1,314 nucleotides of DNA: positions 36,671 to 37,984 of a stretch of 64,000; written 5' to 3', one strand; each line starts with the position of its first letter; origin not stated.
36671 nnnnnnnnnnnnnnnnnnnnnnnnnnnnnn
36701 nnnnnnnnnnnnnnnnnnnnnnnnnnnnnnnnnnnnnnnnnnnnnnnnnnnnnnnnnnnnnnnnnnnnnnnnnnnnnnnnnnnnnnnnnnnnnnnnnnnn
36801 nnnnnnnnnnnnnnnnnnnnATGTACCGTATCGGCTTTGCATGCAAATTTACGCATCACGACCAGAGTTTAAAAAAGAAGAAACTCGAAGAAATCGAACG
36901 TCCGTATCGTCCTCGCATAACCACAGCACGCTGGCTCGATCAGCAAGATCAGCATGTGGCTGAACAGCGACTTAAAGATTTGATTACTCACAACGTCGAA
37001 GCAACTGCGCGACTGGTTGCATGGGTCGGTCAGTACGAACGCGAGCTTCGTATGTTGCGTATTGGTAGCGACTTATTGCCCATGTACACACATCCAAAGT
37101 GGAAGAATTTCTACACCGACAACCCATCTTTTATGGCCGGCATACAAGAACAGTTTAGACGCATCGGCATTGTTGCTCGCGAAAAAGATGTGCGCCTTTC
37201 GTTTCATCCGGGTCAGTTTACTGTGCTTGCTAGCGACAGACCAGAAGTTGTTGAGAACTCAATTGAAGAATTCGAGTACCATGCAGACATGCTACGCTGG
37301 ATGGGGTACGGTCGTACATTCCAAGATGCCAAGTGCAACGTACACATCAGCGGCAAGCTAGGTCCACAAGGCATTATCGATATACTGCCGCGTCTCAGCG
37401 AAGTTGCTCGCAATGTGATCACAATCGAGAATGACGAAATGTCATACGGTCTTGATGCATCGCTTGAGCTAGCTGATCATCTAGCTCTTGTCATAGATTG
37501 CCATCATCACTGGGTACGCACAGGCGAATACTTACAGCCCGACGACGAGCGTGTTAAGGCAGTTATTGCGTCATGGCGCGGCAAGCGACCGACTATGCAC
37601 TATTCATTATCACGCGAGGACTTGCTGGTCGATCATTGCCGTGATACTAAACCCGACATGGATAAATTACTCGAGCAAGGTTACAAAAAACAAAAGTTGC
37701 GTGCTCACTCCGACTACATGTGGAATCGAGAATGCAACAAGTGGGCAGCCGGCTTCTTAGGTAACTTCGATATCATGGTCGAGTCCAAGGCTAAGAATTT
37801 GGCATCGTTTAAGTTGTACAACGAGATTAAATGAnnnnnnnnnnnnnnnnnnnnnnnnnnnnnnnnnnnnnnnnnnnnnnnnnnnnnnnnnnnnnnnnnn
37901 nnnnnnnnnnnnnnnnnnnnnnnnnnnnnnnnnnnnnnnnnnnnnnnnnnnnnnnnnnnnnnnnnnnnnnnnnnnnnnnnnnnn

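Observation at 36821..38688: UvdE UV-damage endonuclease translationally coupled to a GH6-family glycoside hydrolase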

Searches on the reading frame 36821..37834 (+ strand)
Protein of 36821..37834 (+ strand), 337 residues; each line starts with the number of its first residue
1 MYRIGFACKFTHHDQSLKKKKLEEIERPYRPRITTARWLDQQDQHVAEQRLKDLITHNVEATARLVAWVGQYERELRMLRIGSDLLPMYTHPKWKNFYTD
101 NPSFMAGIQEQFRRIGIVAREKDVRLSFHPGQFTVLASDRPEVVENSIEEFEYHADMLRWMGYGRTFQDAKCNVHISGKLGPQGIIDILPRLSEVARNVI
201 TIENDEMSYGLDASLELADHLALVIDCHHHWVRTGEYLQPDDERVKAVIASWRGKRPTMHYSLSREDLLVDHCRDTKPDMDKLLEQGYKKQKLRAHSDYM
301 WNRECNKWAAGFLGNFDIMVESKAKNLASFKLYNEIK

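Call 3: search_protein_families(library=pfam, proteins=[window:36821-37834:+], max_evalue=0.01)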
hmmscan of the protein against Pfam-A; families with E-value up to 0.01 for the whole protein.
window:36821-37834:+ (337 aa): 1 family
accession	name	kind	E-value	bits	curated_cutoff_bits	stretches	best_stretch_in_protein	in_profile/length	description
PF03851.20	UvdE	-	3.2e-45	155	24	1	34-267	18-253/275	UV-endonuclease UvdE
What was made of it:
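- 36821..37834 (+): UvdE-family UV-damage endonuclease, 337 aa. Pfam PF03851 E 3.2e-45 (call 3).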

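Call 11: search_dna_similar(query=window:36821-37834:+, collection=phages, mode=protein, max_rows=40)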
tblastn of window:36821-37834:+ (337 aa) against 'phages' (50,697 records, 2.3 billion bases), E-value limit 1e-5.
Records with a match: 118; places in all: 118; records where one place covers at least 80% of the query: 114.
Best place of each record, by identity: <60% 118.
By first word of the organism name: Erwinia 48; Aeromonas 27; Vibrio 27; Dickeya 8; Bacillus 4; Phage 1; uncultured 1; Listeria 1; Yersinia 1.
By host as written in the record: Erwinia amylovora 43; - 16; Aeromonas salmonicida 9; Dickeya solani MK10 6; Aeromonas salmonicida subsp. salmonicida 6; Aeromonas hydrophila 4; Dickeya solani 2; Erwinia amylovora 1/79 2; and 21 more.
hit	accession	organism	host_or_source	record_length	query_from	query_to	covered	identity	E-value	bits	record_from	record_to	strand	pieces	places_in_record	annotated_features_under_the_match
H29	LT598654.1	Phage NCTB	surface water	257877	3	335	99%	47.7%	7e-96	316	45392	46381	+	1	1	UV-endonuclease, putative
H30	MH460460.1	Dickeya phage vB_DsoM_JA13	Dickeya solani MK10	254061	3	337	99%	45.7%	4e-81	274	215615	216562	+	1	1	putative UV damage repair endonuclease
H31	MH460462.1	Dickeya phage vB_DsoM_JA33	Dickeya solani MK10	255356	3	337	99%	45.7%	4e-81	274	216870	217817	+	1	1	putative UV damage repair endonuclease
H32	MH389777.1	Dickeya phage vB_DsoM_JA11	Dickeya solani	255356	3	337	99%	45.7%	4e-81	274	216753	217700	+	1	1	putative UV damage repair endonuclease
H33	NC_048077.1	Dickeya phage vB_DsoM_JA11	Dickeya solani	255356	3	337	99%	45.7%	4e-81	274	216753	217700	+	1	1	endonuclease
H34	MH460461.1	Dickeya phage vB_DsoM_JA29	Dickeya solani MK10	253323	3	328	97%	46.7%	8e-81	273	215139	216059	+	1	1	putative UV damage repair endonuclease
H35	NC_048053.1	Dickeya phage vB_DsoM_JA29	Dickeya solani MK10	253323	3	328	97%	46.7%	8e-81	273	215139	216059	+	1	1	endonuclease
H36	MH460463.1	Dickeya phage vB_DsoM_AD1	Dickeya solani MK10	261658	3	332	98%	46.0%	3e-82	277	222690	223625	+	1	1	putative UV damage repair endonuclease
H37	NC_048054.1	Dickeya phage vB_DsoM_AD1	Dickeya solani MK10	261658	3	332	98%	46.0%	3e-82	277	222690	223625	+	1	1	endonuclease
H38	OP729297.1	Erwinia phage vB_Ea_2910A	Erwinia amylovora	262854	3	332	98%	46.0%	1e-81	275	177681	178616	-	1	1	hypothetical protein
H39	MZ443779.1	Erwinia phage pEa_SNUABM_33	Erwinia amylovora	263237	3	332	98%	46.0%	1e-81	275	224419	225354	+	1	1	hypothetical protein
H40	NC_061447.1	Erwinia phage pEa_SNUABM_33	Erwinia amylovora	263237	3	332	98%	46.0%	1e-81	275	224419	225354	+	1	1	endonuclease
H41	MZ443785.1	Erwinia phage pEa_SNUABM_22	Erwinia amylovora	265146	1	332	99%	45.4%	7e-81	273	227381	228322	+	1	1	hypothetical protein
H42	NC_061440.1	Erwinia phage pEa_SNUABM_22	Erwinia amylovora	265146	1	332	99%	45.4%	7e-81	273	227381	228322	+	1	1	endonuclease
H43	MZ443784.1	Erwinia phage pEa_SNUABM_18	Erwinia amylovora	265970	1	332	99%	45.2%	4e-81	274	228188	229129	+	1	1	hypothetical protein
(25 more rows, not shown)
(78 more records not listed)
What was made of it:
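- Closest known: UvdE / Uve1 UV-damage endonucleases. Same: Homologues occur in 118 isolate phage records, mainly Erwinia, Dickeya, Aeromonas and Vibrio jumbo phages (call 11).
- Closest known: UvdE / Uve1 UV-damage endonucleases. Different: Identity to any isolate phage UvdE is at most 48% (call 11).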

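Call 25: search_solved_structures(query=window:36821-37834:+, max_evalue=0.001, show_alignments=2)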
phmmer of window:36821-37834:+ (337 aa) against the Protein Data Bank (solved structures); distinct sequences matched with E-value up to 0.001: 5.
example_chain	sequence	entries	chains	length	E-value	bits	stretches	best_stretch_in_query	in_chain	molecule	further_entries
2j6v_A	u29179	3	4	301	1.8e-20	76.4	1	44-263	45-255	UV ENDONUCLEASE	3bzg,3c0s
3bzj_A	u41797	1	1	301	1.9e-20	76.3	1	44-263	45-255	UV endonuclease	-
3c0l_A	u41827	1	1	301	2.5e-20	75.9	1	44-264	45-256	UV endonuclease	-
3c0q_A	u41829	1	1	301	1.1e-19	73.7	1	44-264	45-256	UV endonuclease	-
3tc3_A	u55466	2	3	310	2.6e-18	69.2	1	46-262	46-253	UV damage endonuclease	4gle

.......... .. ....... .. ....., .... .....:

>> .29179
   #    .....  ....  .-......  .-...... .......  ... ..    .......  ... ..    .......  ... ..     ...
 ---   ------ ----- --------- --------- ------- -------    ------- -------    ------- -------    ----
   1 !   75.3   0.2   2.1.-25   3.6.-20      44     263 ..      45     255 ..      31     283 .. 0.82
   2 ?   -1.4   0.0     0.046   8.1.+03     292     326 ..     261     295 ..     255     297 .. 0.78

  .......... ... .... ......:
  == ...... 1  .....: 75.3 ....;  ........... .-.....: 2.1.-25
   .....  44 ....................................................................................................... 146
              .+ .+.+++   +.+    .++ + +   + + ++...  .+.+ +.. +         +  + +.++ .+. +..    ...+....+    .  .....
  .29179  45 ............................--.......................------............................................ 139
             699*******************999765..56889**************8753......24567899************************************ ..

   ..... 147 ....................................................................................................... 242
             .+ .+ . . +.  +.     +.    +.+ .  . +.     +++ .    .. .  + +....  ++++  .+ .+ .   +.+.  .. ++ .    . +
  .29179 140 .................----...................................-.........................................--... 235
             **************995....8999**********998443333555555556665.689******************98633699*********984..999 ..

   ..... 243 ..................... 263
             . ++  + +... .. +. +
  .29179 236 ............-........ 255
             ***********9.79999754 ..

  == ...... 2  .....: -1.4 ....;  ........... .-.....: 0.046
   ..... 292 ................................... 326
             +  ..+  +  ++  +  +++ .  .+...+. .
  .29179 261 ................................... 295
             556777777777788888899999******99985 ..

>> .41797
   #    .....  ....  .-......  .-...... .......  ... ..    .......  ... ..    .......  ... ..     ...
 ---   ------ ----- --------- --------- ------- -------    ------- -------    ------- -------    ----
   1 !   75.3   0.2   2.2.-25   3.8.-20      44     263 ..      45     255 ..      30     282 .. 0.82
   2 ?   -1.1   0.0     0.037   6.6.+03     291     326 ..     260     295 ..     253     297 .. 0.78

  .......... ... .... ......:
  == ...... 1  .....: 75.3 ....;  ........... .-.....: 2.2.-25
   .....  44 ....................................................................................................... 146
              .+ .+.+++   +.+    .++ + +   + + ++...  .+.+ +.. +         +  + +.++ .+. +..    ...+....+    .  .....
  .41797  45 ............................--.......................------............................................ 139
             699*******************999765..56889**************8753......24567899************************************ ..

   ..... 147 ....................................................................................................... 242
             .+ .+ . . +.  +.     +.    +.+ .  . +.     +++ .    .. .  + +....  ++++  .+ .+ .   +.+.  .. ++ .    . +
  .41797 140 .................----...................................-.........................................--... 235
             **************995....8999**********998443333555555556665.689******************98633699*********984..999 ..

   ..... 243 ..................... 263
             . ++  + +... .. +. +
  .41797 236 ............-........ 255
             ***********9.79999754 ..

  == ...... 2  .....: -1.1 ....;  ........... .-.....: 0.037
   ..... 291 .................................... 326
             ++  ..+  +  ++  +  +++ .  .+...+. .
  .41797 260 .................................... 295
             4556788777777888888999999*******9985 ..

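Call 44: search_protein_families(library=phrogs, proteins=[window:36821-37834:+], max_evalue=0.001)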
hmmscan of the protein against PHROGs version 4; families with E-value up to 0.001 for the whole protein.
window:36821-37834:+ (337 aa): 1 family
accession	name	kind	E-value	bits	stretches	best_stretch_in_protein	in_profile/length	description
phrog_8420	-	DNA, RNA and nucleotide metabolism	3.6e-83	280.2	1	3-336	2-307/309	endonuclease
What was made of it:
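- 36821..37834 (+): PHROG 8420 'endonuclease' E 3.6e-83 (call 44).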
